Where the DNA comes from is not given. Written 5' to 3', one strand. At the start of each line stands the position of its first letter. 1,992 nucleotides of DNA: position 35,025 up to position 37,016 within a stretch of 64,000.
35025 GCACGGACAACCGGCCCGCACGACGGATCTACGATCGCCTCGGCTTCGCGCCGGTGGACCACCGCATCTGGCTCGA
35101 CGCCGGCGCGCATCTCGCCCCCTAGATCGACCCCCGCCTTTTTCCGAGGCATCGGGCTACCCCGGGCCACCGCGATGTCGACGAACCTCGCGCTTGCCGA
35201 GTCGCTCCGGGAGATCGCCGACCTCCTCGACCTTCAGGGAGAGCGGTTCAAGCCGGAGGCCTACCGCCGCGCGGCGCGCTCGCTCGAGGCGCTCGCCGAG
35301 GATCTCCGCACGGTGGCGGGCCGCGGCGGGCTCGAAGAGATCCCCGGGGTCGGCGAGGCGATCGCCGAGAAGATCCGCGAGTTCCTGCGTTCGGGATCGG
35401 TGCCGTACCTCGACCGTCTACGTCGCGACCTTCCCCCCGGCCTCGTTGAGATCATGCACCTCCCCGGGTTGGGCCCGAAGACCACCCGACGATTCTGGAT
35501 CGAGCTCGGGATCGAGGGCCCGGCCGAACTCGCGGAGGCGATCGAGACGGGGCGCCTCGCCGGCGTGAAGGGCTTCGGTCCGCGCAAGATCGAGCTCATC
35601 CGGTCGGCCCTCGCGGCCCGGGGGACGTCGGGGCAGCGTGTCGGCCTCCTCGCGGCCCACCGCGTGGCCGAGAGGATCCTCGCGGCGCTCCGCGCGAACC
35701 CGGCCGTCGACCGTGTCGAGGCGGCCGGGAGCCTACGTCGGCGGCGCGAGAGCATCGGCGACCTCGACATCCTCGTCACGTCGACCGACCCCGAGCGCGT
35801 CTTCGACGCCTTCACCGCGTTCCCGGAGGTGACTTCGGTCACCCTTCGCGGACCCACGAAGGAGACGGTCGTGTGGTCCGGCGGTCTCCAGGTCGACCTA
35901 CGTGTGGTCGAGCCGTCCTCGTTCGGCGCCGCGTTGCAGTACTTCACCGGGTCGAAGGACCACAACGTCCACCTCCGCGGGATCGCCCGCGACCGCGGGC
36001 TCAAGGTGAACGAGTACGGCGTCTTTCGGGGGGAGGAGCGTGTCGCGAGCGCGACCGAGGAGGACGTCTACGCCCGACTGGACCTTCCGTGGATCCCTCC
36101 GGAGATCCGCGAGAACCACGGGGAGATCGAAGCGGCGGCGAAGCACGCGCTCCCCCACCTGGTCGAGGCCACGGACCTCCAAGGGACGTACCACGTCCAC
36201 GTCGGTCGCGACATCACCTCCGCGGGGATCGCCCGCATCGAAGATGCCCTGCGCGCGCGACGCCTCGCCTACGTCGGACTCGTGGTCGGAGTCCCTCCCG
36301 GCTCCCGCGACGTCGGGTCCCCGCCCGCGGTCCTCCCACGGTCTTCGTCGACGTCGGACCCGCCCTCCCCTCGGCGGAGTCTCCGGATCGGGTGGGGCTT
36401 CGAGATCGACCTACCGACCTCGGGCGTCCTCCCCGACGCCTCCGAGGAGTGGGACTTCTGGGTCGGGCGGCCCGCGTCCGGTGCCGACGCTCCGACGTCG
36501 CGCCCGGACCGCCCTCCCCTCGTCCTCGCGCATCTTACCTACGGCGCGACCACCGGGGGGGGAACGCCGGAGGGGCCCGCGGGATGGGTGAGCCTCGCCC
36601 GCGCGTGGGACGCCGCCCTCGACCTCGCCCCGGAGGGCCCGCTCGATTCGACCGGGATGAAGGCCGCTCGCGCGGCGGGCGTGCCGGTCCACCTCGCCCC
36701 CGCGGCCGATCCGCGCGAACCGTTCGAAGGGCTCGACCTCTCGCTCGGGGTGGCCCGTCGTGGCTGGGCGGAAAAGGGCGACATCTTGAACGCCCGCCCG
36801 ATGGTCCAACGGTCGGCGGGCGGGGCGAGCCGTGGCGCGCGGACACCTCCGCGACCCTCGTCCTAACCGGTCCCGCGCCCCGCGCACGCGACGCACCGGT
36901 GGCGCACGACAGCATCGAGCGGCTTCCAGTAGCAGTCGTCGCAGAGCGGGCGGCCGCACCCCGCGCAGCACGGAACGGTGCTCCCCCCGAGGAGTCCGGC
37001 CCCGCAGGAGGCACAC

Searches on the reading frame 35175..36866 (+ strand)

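Call 49: search_protein_families(library=pfam, proteins=[window:35175-36866:+], max_evalue=0.00001)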
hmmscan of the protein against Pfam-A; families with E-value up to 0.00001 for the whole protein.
window:35175-36866:+ (563 aa): 3 families
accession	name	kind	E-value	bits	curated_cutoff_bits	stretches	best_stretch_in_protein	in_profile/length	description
PF14791.11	DNA_pol_B_thumb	-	1.3e-24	86.3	25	1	253-313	1-63/63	DNA polymerase beta thumb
PF14716.13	HHH_8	-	4.6e-19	69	30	1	3-75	2-72/73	Helix-hairpin-helix domain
PF14520.12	HHH_5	-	6e-09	36.7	27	0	94-146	5-55/57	Helix-hairpin-helix domain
